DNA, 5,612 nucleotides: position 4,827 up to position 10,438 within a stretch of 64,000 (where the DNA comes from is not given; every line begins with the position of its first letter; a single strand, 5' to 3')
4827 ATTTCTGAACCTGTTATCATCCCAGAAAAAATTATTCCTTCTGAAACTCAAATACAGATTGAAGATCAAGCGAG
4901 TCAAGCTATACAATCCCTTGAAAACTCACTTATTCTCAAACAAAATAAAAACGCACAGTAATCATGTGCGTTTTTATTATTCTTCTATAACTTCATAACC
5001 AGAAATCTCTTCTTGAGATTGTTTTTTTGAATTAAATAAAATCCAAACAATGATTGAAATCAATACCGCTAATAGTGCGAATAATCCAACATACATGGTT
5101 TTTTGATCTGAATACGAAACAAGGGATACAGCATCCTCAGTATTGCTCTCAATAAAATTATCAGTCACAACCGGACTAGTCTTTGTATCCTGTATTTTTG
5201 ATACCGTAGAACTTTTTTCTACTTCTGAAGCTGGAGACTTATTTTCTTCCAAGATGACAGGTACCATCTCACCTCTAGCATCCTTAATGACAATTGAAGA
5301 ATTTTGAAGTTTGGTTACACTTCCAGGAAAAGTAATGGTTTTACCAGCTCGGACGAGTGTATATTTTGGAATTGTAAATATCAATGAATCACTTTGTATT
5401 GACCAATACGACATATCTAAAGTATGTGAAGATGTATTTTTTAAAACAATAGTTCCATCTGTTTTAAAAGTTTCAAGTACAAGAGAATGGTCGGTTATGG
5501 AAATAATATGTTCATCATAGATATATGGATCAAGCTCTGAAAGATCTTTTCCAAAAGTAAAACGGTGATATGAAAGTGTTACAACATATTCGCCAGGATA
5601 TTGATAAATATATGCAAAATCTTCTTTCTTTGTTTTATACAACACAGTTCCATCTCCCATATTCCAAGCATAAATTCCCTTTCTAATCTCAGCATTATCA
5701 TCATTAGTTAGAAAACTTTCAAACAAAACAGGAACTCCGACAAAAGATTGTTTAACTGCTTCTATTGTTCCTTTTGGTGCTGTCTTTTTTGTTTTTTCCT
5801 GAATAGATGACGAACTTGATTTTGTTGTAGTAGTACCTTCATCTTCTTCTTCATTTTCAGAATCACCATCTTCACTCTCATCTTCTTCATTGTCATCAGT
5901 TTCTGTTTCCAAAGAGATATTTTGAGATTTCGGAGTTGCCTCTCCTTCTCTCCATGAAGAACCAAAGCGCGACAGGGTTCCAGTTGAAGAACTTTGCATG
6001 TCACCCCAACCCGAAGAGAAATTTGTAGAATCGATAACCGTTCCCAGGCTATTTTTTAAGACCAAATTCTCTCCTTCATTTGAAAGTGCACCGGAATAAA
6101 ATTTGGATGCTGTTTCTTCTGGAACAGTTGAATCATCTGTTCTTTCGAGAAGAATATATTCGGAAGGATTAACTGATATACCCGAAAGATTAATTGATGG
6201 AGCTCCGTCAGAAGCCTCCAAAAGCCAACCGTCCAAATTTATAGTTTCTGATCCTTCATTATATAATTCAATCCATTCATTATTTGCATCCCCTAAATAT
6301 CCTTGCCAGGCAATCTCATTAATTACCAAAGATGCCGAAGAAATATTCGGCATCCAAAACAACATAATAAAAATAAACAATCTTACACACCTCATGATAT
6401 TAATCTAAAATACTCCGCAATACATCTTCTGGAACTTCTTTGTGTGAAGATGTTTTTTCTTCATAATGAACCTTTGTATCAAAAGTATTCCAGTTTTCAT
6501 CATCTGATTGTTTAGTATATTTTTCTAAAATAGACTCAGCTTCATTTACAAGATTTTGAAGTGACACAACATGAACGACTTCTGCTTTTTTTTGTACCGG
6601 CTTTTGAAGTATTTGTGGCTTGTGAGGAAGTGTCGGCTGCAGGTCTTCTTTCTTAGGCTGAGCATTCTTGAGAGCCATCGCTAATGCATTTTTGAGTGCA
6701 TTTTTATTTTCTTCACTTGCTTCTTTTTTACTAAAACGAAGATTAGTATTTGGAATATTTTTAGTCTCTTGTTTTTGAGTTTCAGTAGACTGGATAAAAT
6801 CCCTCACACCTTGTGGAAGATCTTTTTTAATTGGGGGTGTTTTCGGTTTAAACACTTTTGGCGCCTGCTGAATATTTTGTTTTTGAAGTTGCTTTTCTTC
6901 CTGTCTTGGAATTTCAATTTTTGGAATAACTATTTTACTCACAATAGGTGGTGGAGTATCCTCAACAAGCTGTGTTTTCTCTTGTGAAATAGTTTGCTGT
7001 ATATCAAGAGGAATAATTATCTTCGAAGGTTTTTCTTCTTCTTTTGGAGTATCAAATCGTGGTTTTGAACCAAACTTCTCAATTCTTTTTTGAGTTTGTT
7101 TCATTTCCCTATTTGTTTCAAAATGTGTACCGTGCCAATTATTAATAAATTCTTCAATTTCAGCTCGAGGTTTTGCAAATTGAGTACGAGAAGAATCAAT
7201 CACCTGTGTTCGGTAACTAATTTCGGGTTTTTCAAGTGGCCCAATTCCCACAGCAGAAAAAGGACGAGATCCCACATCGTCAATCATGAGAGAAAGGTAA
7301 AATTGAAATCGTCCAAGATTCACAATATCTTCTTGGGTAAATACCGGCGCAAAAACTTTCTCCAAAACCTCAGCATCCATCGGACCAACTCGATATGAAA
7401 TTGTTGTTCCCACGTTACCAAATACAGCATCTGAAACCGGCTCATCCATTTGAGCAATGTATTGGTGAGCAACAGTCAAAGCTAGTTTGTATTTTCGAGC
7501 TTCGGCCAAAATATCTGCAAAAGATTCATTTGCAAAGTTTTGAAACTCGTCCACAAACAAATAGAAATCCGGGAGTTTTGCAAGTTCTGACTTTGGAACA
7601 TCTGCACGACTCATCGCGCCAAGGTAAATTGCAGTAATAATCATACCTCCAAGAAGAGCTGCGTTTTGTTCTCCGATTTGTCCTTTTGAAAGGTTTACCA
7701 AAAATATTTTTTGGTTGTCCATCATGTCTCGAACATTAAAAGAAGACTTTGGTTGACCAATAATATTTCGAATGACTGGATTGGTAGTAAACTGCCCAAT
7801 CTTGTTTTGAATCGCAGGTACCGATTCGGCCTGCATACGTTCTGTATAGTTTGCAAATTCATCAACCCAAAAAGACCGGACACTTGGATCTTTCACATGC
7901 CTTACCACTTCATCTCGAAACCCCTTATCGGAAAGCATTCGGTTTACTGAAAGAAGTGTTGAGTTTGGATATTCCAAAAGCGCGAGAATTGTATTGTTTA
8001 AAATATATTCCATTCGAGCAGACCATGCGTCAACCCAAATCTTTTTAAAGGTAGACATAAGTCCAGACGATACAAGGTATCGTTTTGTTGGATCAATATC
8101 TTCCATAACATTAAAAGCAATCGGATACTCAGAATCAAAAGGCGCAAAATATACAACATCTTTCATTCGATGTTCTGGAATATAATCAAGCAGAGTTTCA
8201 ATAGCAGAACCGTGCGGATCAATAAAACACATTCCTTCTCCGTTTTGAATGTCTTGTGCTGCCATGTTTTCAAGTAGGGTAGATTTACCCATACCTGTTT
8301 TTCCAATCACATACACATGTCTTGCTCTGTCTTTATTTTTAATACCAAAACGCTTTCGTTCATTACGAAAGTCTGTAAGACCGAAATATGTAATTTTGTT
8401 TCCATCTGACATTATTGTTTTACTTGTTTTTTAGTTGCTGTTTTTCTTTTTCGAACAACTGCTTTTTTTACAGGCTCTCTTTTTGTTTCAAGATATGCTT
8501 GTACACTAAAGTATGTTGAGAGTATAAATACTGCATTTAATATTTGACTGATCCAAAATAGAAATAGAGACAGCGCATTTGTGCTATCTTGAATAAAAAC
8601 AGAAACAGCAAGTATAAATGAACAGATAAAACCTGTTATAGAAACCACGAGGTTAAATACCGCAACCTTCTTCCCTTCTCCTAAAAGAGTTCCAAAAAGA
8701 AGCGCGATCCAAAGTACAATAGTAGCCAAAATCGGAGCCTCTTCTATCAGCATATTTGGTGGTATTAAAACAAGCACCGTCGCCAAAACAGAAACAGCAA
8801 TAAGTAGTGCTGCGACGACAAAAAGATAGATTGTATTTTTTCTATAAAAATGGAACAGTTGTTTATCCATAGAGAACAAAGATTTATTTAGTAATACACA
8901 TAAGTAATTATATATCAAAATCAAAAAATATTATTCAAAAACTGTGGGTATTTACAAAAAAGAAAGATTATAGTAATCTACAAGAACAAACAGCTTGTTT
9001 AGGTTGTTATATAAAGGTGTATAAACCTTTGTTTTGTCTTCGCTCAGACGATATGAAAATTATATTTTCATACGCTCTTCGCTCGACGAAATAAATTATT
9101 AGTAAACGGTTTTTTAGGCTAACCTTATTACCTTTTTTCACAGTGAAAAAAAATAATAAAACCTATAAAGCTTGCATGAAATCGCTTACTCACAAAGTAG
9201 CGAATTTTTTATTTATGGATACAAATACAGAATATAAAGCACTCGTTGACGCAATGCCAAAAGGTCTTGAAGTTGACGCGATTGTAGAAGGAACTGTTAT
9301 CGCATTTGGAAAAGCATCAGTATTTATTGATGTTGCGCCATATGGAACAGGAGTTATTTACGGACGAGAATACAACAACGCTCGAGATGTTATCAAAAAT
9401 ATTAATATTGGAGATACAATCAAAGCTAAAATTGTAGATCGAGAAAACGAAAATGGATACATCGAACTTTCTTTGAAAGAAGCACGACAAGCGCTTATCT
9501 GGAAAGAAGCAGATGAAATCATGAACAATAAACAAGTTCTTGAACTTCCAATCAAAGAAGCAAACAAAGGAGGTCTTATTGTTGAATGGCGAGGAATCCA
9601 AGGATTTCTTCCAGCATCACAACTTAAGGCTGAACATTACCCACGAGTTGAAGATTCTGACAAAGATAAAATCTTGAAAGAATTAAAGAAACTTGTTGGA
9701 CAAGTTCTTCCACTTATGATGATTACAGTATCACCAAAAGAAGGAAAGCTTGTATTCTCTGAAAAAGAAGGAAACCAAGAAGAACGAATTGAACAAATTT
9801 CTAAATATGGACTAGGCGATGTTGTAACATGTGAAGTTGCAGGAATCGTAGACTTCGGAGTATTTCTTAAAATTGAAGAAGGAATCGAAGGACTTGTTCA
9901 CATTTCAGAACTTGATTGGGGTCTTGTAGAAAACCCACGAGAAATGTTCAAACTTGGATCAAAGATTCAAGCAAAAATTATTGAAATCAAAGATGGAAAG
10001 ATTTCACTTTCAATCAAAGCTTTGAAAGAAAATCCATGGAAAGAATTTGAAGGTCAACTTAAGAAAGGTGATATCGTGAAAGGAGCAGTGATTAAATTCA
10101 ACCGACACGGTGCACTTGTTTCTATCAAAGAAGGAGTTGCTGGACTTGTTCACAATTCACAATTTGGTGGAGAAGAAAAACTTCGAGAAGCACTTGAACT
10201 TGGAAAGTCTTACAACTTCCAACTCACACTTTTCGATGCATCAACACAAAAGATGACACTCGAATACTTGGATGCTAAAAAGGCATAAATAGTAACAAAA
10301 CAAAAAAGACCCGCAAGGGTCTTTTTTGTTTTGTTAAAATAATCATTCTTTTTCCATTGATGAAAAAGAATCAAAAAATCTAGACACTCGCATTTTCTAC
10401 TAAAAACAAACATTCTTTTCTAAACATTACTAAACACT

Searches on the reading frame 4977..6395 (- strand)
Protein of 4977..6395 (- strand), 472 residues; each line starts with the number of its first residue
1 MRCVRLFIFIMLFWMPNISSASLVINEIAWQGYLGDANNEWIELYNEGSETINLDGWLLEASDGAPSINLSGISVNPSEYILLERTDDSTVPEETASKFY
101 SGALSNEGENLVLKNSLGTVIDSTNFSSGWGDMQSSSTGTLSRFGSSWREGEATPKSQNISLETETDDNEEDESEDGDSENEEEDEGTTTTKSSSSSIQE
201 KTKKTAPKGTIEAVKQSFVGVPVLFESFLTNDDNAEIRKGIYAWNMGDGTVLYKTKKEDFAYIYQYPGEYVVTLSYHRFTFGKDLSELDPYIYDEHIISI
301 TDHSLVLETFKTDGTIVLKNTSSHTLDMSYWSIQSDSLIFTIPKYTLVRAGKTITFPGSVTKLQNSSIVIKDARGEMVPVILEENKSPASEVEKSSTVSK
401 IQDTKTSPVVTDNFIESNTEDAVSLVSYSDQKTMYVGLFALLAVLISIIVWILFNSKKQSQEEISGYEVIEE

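Call 8: search_protein_families(library=pfam, proteins=[window:4977-6395:-], max_evalue=0.01)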
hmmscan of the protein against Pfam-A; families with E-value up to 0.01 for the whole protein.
window:4977-6395:- (472 aa): 3 families
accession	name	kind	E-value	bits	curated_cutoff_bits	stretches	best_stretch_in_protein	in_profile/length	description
PF00932.25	LTD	-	6.7e-18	65.5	34.3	2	19-125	4-106/109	Lamin Tail Domain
PF18911.6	PKD_4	-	5.8e-07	29.9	27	1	206-275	3-67/85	PKD domain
PF00801.26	PKD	-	1.2e-05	25.6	23.5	1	242-274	32-63/80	PKD domain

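Call 9: search_protein_families(library=ncbifam, proteins=[window:4977-6395:-], max_evalue=0.01)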
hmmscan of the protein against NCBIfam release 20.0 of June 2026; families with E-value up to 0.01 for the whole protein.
window:4977-6395:- (472 aa): 0 families

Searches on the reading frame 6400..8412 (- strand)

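Call 8: search_protein_families(library=pfam, proteins=[window:6400-8412:-], max_evalue=0.01)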
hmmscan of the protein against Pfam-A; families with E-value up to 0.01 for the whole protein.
window:6400-8412:- (670 aa): 8 families
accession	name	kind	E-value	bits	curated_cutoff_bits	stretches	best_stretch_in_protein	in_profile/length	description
PF10412.15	TrwB_AAD_bind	-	1.2e-10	41.3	20.5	1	27-337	12-305/387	Type IV secretion-system coupling protein DNA-binding domain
PF02534.20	T4SS-DNA_transf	-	1.7e-07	30.9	20.1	1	29-324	44-346/468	Type IV secretory system Conjugative DNA transfer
PF12696.13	TraG-D_C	-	1.8e-05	25.1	22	1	283-351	2-73/126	TraM recognition site of TraD and TraG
PF13401.12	AAA_22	-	0.00018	22.3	27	1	29-66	4-41/130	AAA domain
PF01935.23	DUF87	-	0.00021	21.9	23.2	1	26-68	19-62/220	Helicase HerA, central domain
PF13191.12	AAA_16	-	0.0014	19.6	32.6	0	27-57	21-51/167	AAA ATPase domain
PF25199.1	nSTAND_NTPase5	-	0.0015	18.8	34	0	25-82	36-94/145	Novel STAND NTPase 5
PF19044.6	P-loop_TraG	-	0.01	15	25.8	0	30-102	29-93/413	TraG P-loop domain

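Call 9: search_protein_families(library=ncbifam, proteins=[window:6400-8412:-], max_evalue=0.01)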
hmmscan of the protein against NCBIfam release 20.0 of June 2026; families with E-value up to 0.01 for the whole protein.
window:6400-8412:- (670 aa): 10 families
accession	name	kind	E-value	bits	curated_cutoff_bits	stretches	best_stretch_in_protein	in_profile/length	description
TIGR03743.1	SXT_TraD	subfamily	4.7e-13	48.5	366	2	22-69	167-214/636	conjugative transfer system coupling protein TraD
TIGR03754.1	conj_TOL_TraD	equivalog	3.2e-08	32.5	647.55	1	20-70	170-220/643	type IV conjugative transfer system coupling protein TraD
NF045973.1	conju_CD1115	equivalog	3.3e-08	32.8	250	1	25-339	19-354/442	VirD4-like conjugal transfer protein, CD1115 family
NF053655.1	CedD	equivalog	2.5e-06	26.4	600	1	19-77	210-268/527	DNA-translocating ATPase CedD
TIGR00929.1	VirB4_CagE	subfamily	1.3e-05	23.7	643.1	0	30-69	437-477/792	VirB4 family type IV secretion/conjugal transfer ATPase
NF041447.1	TrbC_conju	equivalog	0.00023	19.7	800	1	3-66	102-165/685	F-type conjugative transfer protein TrbC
NF033849.1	ser_rich_anae_1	subfamily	0.00096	16.6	650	0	193-324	933-1076/1163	serine-rich protein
TIGR03420.1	DnaA_homol_Hda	equivalog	0.0069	15.9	194.8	0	26-68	34-76/226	DnaA regulatory inactivator Hda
TIGR03597.1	GTPase_YqeH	equivalog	0.0082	15.3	297.4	0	24-54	149-179/361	ribosome biogenesis GTPase YqeH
TIGR00231.1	small_GTP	domain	0.0097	15.7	42.5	0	31-56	4-29/164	GTP-binding protein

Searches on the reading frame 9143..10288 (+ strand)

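Call 8: search_protein_families(library=pfam, proteins=[window:9143-10288:+], max_evalue=0.01)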
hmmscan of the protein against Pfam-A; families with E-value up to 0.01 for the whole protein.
window:9143-10288:+ (381 aa): 6 families
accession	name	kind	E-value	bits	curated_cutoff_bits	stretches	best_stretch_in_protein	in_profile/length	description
PF00575.29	S1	-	1.9e-35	121.5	22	4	224-292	4-74/74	S1 RNA binding domain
PF21710.3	Spt6_S1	-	2.1e-09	38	27.5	0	225-291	17-84/91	Spt6, S1/OB domain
PF23459.1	S1_RRP5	-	3.4e-08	34.4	27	0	306-338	1-33/72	RRP5 S1 domain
PF13509.12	S1_2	-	5.2e-07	30.1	21.8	0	224-258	1-35/61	S1 domain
PF21543.3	CvfB_2nd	-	9.4e-05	22.7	27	0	264-292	50-75/76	Virulence regulatory factor CvfB, second domain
PF02599.21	CsrA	-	0.0074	16.7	27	0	265-295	8-38/53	Global regulator protein family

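Call 9: search_protein_families(library=ncbifam, proteins=[window:9143-10288:+], max_evalue=0.01)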
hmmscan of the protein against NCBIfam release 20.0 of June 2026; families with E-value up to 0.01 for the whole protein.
window:9143-10288:+ (381 aa): 29 families (the best 25 are shown)
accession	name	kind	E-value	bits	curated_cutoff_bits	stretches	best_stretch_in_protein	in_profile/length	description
NF000907.0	PRK00087.1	equivalog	1.3e-69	235.1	624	1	17-375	273-632/671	bifunctional 4-hydroxy-3-methylbut-2-enyl diphosphate reductase/30S ribosomal protein S1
NF004952.0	PRK06299.1-2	equivalog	5.1e-67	226.5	524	1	27-371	29-369/580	30S ribosomal protein S1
NF005208.0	PRK06676.1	equivalog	3e-59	201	368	1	39-377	13-349/391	30S ribosomal protein S1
NF004953.0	PRK06299.1-3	equivalog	6.4e-54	183.2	720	1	27-353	28-343/580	30S ribosomal protein S1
TIGR00717.1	rpsA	equivalog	1.9e-52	178.5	577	2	185-353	233-404/516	30S ribosomal protein S1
NF005911.0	PRK07899.1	equivalog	2.9e-46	158.2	691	1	26-341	17-326/486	30S ribosomal protein S1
NF010379.0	PRK13806.1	equivalog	1.7e-44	152.3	648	1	40-378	30-365/491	30S ribosomal protein S1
NF004954.0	PRK06299.1-4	equivalog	1.4e-42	145.6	727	2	220-350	272-405/560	30S ribosomal protein S1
NF004956.0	PRK06299.1-6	equivalog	3.3e-38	131.6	711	2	185-372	333-519/554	30S ribosomal protein S1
NF004955.0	PRK06299.1-5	equivalog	8.1e-38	130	878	1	29-341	10-316/566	30S ribosomal protein S1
NF005973.0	PRK08059.1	equivalog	1.3e-32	112.4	148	3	220-299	3-84/123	S1 domain-containing post-transcriptional regulator GSP13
NF040579.1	S1_dom_CvfD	subfamily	1.4e-32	112.2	117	3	223-298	2-79/113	CvfD/Ygs/GSP13 family RNA-binding post-transcriptional regulator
NF004951.0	PRK06299.1-1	equivalog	8.1e-32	110.3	918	2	216-343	268-398/556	30S ribosomal protein S1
NF005639.0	PRK07400.1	equivalog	1.4e-28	99.7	460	1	27-298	14-271/318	30S ribosomal protein S1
NF004473.0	PRK05807.1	equivalog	4.9e-26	91.7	178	3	224-295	5-76/136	S1 domain-containing RNA-binding protein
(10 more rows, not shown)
